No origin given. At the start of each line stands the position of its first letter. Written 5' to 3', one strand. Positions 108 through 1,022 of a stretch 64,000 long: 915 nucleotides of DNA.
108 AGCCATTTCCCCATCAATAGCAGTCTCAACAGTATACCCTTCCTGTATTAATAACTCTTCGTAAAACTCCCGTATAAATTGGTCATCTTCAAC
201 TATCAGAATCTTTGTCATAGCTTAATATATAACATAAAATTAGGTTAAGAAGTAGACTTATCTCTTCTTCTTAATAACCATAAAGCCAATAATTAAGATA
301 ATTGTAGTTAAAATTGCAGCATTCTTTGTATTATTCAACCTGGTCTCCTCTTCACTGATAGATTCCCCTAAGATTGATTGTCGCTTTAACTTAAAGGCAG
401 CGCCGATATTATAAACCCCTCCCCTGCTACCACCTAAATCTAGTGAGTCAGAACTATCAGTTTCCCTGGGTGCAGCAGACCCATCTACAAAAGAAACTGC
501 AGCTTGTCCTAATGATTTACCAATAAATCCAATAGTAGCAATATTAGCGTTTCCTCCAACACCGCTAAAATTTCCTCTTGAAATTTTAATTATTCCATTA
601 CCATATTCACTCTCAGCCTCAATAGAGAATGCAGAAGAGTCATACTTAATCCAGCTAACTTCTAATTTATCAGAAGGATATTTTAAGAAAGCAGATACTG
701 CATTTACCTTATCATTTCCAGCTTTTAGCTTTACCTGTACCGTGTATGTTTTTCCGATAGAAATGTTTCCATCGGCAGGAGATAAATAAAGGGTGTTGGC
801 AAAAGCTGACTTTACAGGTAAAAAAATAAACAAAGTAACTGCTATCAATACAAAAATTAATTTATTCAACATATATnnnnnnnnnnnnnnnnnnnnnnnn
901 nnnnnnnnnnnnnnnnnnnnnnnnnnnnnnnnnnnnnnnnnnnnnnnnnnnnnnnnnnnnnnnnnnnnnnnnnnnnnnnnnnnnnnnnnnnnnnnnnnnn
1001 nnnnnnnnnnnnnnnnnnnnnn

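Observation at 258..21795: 21.5-kb minus-strand operon: a cohesin-dockerin-tethered assembly of giant modular surface proteins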

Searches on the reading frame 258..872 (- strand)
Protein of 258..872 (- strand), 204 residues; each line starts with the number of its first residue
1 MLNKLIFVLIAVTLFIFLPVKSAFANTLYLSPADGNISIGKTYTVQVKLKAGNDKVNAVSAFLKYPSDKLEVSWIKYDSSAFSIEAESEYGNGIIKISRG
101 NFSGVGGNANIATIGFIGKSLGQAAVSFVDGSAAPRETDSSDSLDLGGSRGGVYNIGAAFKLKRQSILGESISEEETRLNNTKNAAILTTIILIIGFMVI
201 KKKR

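Call 5: search_protein_families(library=pfam, proteins=[window:258-872:-], max_evalue=0.01)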
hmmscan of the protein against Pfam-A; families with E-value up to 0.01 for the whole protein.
window:258-872:- (204 aa): 0 families

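Call 6: search_protein_families(library=ncbifam, proteins=[window:258-872:-], max_evalue=0.01)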
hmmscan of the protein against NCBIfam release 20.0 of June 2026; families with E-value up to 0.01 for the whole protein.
window:258-872:- (204 aa): 0 families

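Call 7: search_protein_families(library=pfam, proteins=[window:258-872:-], max_evalue=10)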
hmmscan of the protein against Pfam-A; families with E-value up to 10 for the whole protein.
window:258-872:- (204 aa): 2 families
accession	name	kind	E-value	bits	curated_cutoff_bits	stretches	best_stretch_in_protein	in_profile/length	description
PF14250.11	AbrB-like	-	0.022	15.3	25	1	34-53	38-57/70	AbrB-like transcriptional regulator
PF23321.1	R1_ABCA1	-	0.11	13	27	1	40-64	1-25/75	ABCA1-like, C-terminal R1 regulatory domain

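Call 8: search_solved_structures(query=window:258-872:-, max_evalue=10, show_alignments=2)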
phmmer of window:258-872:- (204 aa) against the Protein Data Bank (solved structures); distinct sequences matched with E-value up to 10: 1.
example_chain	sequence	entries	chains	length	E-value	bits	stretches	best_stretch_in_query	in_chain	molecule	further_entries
7tnb_AAA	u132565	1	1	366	0.12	15.5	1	99-163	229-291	NADH:flavin oxidoreductase/NADH oxidase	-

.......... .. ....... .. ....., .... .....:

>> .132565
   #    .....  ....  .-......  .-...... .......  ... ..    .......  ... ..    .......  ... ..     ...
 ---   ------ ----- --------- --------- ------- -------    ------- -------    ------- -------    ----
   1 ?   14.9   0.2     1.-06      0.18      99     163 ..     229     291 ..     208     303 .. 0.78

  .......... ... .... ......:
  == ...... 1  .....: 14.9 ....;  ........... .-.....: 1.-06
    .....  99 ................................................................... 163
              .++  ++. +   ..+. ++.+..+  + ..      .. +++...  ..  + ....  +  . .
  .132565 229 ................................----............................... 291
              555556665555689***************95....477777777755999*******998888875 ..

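Call 10: find_homologous_proteins(query=window:258-872:-, max_evalue=0.001)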
Query window:258-872:- (204 aa): 11 proteins with E <= 0.001 among 237 candidates.
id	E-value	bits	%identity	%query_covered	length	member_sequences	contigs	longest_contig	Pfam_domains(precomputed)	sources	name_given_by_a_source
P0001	3.5e-122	423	100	100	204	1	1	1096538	-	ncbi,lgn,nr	ncbi:MAG: cohesin domain-containing protein [Candidatus Daviesbacteria bacterium]|nr:cohesin domain-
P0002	4.7e-79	283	66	100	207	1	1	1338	-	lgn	-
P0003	9.8e-56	207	58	96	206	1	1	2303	-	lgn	-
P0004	2.2e-43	166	52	93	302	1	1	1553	PF00041.28,PF16656.12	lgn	-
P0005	6.0e-43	165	53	84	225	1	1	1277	-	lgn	-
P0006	3.4e-42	162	55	76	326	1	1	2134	-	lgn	-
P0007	4.1e-40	156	61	63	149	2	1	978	-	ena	-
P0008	1.7e-38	150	54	72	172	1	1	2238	-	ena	-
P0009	1.7e-37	147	48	80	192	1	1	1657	-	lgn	-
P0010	1.9e-37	147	48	76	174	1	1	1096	-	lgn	-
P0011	6.4e-35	139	47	81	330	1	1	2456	-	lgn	-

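Call 13: search_solved_structures(query=A1, max_evalue=10, show_alignments=3)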
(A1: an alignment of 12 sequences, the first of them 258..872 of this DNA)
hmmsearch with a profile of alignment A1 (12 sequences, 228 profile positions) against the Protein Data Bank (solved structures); distinct sequences matched with E-value up to 10: 0.

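Call 21: predict_structure(alignment_id=A1)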
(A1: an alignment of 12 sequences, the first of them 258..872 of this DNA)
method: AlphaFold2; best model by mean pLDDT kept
length: 204 residues; sequences in the alignment: 12
mean_pLDDT: 83.8   pTM: 0.65
mean pLDDT of the five models: 83.8, 82.9, 82.2, 82.0, 79.8
residues with pLDDT >= 90: 110; 70-90: 59; 50-70: 13; < 50: 22
segments of 3 or more residues with pLDDT < 50: 162-180
pLDDT, mean of each block of 10 residues (from residue 1): 89 74 77 96 97 90 97 92 84 94 90 97 97 89 91 89 42 41 68 87 71
secondary structure, 60 per line:
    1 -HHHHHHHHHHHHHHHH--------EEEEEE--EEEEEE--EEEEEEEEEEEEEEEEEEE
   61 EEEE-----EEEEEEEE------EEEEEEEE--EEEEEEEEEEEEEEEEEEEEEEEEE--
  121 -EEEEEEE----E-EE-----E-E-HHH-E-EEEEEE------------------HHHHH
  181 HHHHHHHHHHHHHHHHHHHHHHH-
elements in order: H2-17 E26-31 E34-39 E42-64 E70-77 E84-91 E94-118 E122-128 E152-157 H176-203

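Call 23: fold_search(model_id=the predicted structure, library=pdb)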
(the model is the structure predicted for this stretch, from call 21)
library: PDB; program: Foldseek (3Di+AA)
matches with E <= 10: 1997; with E <= 0.001: 45
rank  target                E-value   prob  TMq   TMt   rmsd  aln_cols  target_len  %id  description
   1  6kgc_A                4.1e-09  1.00  0.57  0.78   2.4       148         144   15  Crystal structure of CaDoc0917(R49D)-CaCohA2 complex at pH 5.4 (released 2020-07-08)
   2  6kgf_C                4.1e-09  1.00  0.51  0.69   3.2       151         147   15  Crystal structure of CaDoc0917(R16D)-CaCohA2 complex at pH 8.2 (released 2020-07-08)
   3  6kgd_A                6.3e-09  1.00  0.55  0.74   2.7       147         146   15  Crystal structure of CaDoc0917(R49D)-CaCohA2 complex at pH 8.0 (released 2020-07-08)
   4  1g1k_A                6.6e-09  1.00  0.50  0.69   3.6       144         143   21  COHESIN MODULE FROM THE CELLULOSOME OF CLOSTRIDIUM CELLULOLYTICUM (released 2000-11-22)
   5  2vn5_A                8.7e-09  1.00  0.49  0.68   3.5       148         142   20  The Clostridium cellulolyticum dockerin displays a dual binding mode for its cohesin partner (released 2008-05-20)
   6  2vn5_C                1.1e-08  1.00  0.50  0.66   3.5       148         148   20  The Clostridium cellulolyticum dockerin displays a dual binding mode for its cohesin partner (released 2008-05-20)
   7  6kgf_A                1.7e-08  1.00  0.55  0.76   2.7       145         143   15  Crystal structure of CaDoc0917(R16D)-CaCohA2 complex at pH 8.2 (released 2020-07-08)
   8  4ums                  1.7e-08  1.00  0.55  0.70   3.4       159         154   13  The crystal structure of the seventh ScaB type I cohesin from Pseudobacteroides cellulosolvens (released 2015-05-06)
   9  6kge_A                2.2e-08  1.00  0.52  0.72   3.2       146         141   15  Crystal structure of CaDoc0917(R16D)-CaCohA2 complex at pH 5.5 (released 2020-07-08)
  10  2vn6_A                4.4e-08  1.00  0.49  0.63   4.6       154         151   20  The Clostridium cellulolyticum dockerin displays a dual binding mode for its cohesin partner (released 2008-05-13)
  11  2xdh                  4.9e-08  1.00  0.55  0.78   2.6       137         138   18  Non-cellulosomal cohesin from the hyperthermophilic archaeon Archaeoglobus fulgidus (released 2010-05-26)
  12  6kg8_MODEL_1_A        4.9e-08  1.00  0.51  0.65   3.2       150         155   17  Solution structure of CaCohA2 from Clostridium acetobutylicum (released 2020-07-08)
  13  2vo8                  1.8e-07  1.00  0.53  0.78   3.2       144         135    7  Cohesin module from Clostridium perfringens ATCC13124 family 33 glycoside hydrolase. (released 2008-09-02)
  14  5aoz                  6.6e-07  1.00  0.45  0.62   5.0       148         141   15  High resolution SeMet structure of the third cohesin from Ruminococcus flavefaciens scaffoldin protein, ScaB (released 2016-09-28)
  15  5m2o_A                9.7e-07  1.00  0.44  0.63   4.8       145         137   15  R. flavefaciens' third ScaB cohesin in complex with a group 1 dockerin (released 2017-07-05)
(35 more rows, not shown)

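Call 28: find_related_loci(query=A1, collection=genome_contigs, flank=10000)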
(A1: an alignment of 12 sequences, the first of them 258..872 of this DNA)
Query A1 (204 aa) in genome_contigs; peptide patterns used: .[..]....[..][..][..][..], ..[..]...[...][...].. (x = any residue, [..] = any of these).
213 stretches matched a pattern; 8 encode a relative of the query (tblastn E <= 1e-3); 8 distinct loci.
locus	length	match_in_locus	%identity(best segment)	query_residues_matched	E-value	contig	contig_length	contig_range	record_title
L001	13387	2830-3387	54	5-189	5e-58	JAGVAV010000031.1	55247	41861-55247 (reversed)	MAG: Candidatus Woesebacteria bacterium isolate DeMMO6_50 c_000000079083, whole genome shotgun sequence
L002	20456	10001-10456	58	4-156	7e-53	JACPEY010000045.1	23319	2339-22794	MAG: Candidatus Daviesbacteria bacterium isolate NC_groundwater_347_Ag_B-0.1um_39_21 GD18-4_B1_scaffold_684612, whole ge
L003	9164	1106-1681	51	1-189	2e-52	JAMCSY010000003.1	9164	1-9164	MAG: Patescibacteria group bacterium isolate FK_Sedi_A_Bin.193 NODE_20530_length_9164_cov_15.2898, whole genome shotgun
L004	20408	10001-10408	64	21-156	2e-44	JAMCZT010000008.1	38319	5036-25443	MAG: Patescibacteria group bacterium isolate FK_Sedi_B_Bin.292 NODE_3005_length_38319_cov_30.6918, whole genome shotgun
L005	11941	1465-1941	50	14-173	1e-41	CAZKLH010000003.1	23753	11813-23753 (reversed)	MAG TPA_asm: uncultured Gammaproteobacteria bacterium isolate SRP200132_co1_753 genome assembly, contig: NODE_3693_lengt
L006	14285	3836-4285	53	1-151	6e-36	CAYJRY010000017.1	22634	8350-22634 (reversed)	MAG TPA_asm: uncultured Gammaproteobacteria bacterium isolate ERP125453_co1_466 genome assembly, contig: NODE_2130_lengt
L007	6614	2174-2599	50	22-166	9e-36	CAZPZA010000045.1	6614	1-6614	MAG TPA_asm: uncultured Gammaproteobacteria bacterium isolate binchicken_co21_463 genome assembly, contig: NODE_13061_le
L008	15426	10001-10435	53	13-156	9e-35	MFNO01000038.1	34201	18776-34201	MAG: Candidatus Levybacteria bacterium RIFCSPHIGHO2_01_FULL_38_26 rifcsphigho2_01_scaffold_9309, whole genome shotgun se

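Call 52: find_encoding_contigs(protein=window:258-872:-, flank=10000, max_places=3)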
Protein window:258-872:- (204 aa): 1 contig read that carries it; 1 place shown.
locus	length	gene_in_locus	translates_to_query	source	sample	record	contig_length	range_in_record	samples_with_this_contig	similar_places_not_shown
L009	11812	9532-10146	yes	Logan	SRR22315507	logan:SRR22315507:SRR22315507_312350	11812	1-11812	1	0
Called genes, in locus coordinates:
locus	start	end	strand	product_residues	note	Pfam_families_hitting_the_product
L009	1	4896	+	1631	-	?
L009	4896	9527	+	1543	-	PF00404:Dockerin_1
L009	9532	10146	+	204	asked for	-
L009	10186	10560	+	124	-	PF00072:Response_reg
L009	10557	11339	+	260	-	PF00849:PseudoU_synth_2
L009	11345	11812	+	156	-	?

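Call 78: search_protein_families(library=pfam, proteins=[L004:12243-15254:+, L004:8050-9906:+, L004:11213-12238:+, L001:5158-6882:+, L001:153-2699:+, L006:5087-11332:+], max_evalue=0.1)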
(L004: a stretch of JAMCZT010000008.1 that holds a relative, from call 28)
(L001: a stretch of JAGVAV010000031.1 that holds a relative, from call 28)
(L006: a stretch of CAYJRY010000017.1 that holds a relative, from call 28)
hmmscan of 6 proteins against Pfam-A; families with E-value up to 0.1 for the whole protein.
L004:12243-15254:+ (1003 aa): 3 families
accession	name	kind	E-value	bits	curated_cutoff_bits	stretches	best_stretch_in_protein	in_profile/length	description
PF13360.13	PQQ_2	-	3e-26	92.9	27.6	2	114-282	15-176/233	Outer membrane protein assembly factor BamB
PF13570.13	Beta-prop_ACSF4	-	9.4e-18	65.1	133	1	87-268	62-219/329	Beta-alanine-activating enzyme, beta-propeller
PF00404.24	Dockerin_1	-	7.9e-06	26.4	22.9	1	951-995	2-52/57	Dockerin type I domain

L004:8050-9906:+ (618 aa): 9 families
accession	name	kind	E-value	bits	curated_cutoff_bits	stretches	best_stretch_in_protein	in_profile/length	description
PF01833.30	TIG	-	8e-18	64.7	20.9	2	355-432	1-81/84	IPT/TIG domain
PF16656.11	Pur_ac_phosph_N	-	3.1e-09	37.7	30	1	451-517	6-83/93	Purple acid Phosphatase, N-terminal domain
PF00404.24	Dockerin_1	-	1e-08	35.7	22.9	1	567-613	2-53/57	Dockerin type I domain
PF00041.27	fn3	-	2.2e-06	28.2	25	1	447-520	2-74/84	Fibronectin type III domain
PF00963.24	Cohesin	-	0.00014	22.5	24.1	1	90-219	11-121/139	Cohesin domain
PF05887.16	Trypan_PARP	-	0.012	16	100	1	519-562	46-89/134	Procyclic acidic repetitive protein (PARP)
PF00036.39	EF-hand_1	-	0.046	13.7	25.4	0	568-585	10-27/29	EF hand domain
PF16655.11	PhoD_N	-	0.059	14.4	30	0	464-516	33-80/90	PhoD-like phosphatase, N-terminal domain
PF13202.12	EF-hand_5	-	0.063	13.2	25.9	0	568-580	9-21/25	EF hand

L004:11213-12238:+ (341 aa): 1 family
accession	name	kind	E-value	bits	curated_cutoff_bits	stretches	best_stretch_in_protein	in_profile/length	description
PF00404.24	Dockerin_1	-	0.0023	18.5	22.9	1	289-337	1-54/57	Dockerin type I domain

L001:5158-6882:+ (574 aa): 3 families
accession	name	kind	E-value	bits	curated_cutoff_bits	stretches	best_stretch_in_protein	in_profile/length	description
PF14592.12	Chondroitinas_B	-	2.1e-07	30.7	24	1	89-141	9-61/426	Chondroitinase B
PF00404.24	Dockerin_1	-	2.8e-07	31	22.9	1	524-570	2-54/57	Dockerin type I domain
PF13229.12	Beta_helix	-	4.4e-05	23.6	25.9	1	170-311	34-158/158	Right handed beta helix region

L001:153-2699:+ (848 aa): 10 families
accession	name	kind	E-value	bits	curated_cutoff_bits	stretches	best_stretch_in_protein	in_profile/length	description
PF16656.11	Pur_ac_phosph_N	-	5.1e-34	117.2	30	4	590-671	7-93/93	Purple acid Phosphatase, N-terminal domain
PF00041.27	fn3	-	3.9e-25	88.3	25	4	491-565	4-75/84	Fibronectin type III domain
PF01833.30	TIG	-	6.5e-19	68.2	20.9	2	219-294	2-83/84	IPT/TIG domain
PF16893.11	fn3_2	-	1.9e-14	54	27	3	304-373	3-72/89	Fibronectin type III domain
PF16655.11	PhoD_N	-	2.6e-11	44.3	30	1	499-567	26-87/90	PhoD-like phosphatase, N-terminal domain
PF25059.1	FN3_DSCAM-DSCAML_C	-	3.3e-09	37.4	39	1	719-776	34-89/89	DSCAM/DSCAML C-terminal Fn3-like domain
PF00963.24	Cohesin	-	2.9e-08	34.5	24.1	1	62-195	10-133/139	Cohesin domain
PF00404.24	Dockerin_1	-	8.7e-08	32.7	22.9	1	800-842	3-52/57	Dockerin type I domain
PF25814.1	fn3_SORL1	-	0.00093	19.6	27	0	488-556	3-69/90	SORL1-like, fn3 domain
PF17425.8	Arylsulfotran_N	-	0.00097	19.6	24.2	0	496-576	7-86/88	Arylsulfotransferase Ig-like domain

L006:5087-11332:+ (2081 aa): 5 families
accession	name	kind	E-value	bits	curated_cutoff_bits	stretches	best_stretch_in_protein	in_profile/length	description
PF00404.24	Dockerin_1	-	3.1e-08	34.1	22.9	1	2033-2077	2-54/57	Dockerin type I domain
PF13688.12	Reprolysin_5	-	3.9e-06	27.7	27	1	383-488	85-184/196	Metallo-peptidase family M12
PF07705.17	CARDB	-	4.8e-06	27.2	22.7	1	864-901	66-101/101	CARDB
PF13574.12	Reprolysin_2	-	0.011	16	27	1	392-465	71-146/195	Metallo-peptidase family M12B Reprolysin-like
PF00413.30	Peptidase_M10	-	0.026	14.9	24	1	439-462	103-126/159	Matrixin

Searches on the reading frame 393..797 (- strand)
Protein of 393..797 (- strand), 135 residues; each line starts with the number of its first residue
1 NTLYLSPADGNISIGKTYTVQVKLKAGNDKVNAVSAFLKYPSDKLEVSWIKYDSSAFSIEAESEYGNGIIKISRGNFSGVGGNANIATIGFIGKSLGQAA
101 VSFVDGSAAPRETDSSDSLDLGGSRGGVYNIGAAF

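Call 59: search_protein_representatives(alignment_id=A4)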
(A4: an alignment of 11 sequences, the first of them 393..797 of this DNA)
Query: 11 sequences, 132 profile positions. Proteins with E-value up to 0.001 (for the whole library): 4492; up to 1e-10: 1078; up to 1e-30: 77. The best 150 are listed.
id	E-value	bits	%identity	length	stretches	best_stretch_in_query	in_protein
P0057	9.2e-61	219.6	-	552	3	3-131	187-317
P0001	1.6e-60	218.8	-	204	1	1-131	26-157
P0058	2.4e-59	215.0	-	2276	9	2-127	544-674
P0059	7.4e-59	213.5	-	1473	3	2-130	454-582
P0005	6.5e-58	210.4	-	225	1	1-132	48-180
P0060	4.6e-57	207.7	-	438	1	1-131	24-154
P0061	5.8e-55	200.9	-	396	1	1-131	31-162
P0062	7.8e-55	200.5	-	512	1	1-131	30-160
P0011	9.0e-55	200.3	-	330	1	1-131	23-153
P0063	1.1e-54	200.0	-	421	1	1-131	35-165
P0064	1.6e-53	196.2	-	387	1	1-132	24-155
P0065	7.6e-53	194.0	-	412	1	1-131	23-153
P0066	5.0e-52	191.4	-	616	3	2-117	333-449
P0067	1.3e-51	190.1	-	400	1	2-131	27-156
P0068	5.9e-51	187.9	-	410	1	1-131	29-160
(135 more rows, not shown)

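Call 62: search_protein_families(library=pfam, alignment_id=A6, max_evalue=0.001)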
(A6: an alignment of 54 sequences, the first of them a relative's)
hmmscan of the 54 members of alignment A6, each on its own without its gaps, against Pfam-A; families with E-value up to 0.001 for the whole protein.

A. member 1, P0057 (552 aa): 3 families
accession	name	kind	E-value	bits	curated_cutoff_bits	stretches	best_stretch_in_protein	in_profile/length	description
PF00963.24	Cohesin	-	9.8e-22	78.1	24.1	3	41-154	5-128/139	Cohesin domain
PF00404.24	Dockerin_1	-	6.5e-07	29.9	22.9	1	502-546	1-52/57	Dockerin type I domain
PF05887.16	Trypan_PARP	-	0.00036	21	100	0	269-347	18-99/134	Procyclic acidic repetitive protein (PARP)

B. families by the number of members that match (of 54 scanned): 54 families (the first 25 are shown)
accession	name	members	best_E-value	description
PF00963.24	Cohesin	30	1.4e-82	Cohesin domain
PF00404.24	Dockerin_1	14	3.9e-08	Dockerin type I domain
PF00041.27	fn3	12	9e-32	Fibronectin type III domain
PF13620.12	CarboxypepD_reg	12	2.3e-08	Carboxypeptidase regulatory-like domain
PF17957.7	Big_7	9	2.4e-36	Bacterial Ig domain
PF16656.11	Pur_ac_phosph_N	7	1.2e-38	Purple acid Phosphatase, N-terminal domain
PF18370.7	RGI_lyase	4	5.2e-17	Rhamnogalacturonan I lyases beta-sheet domain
PF25788.1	Ig_Rha78A_N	4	8.2e-11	Rha78A-like, N-terminal immunoglobulin domain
PF25523.1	Ig_RIMBP2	4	5.3e-09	RIMBP2-like, immunoglobulin-like domain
PF05887.16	Trypan_PARP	4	7.1e-05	Procyclic acidic repetitive protein (PARP)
PF13715.12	CarbopepD_reg_2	3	4.3e-05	CarboxypepD_reg-like domain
PF05048.19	NosD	2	1e-44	Periplasmic copper-binding protein (NosD)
PF13229.12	Beta_helix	2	4.1e-23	Right handed beta helix region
PF22352.2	K319L-like_PKD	2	4.4e-23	K319L-like, PKD domain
PF06486.16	DUF1093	2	1.6e-07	Protein of unknown function (DUF1093)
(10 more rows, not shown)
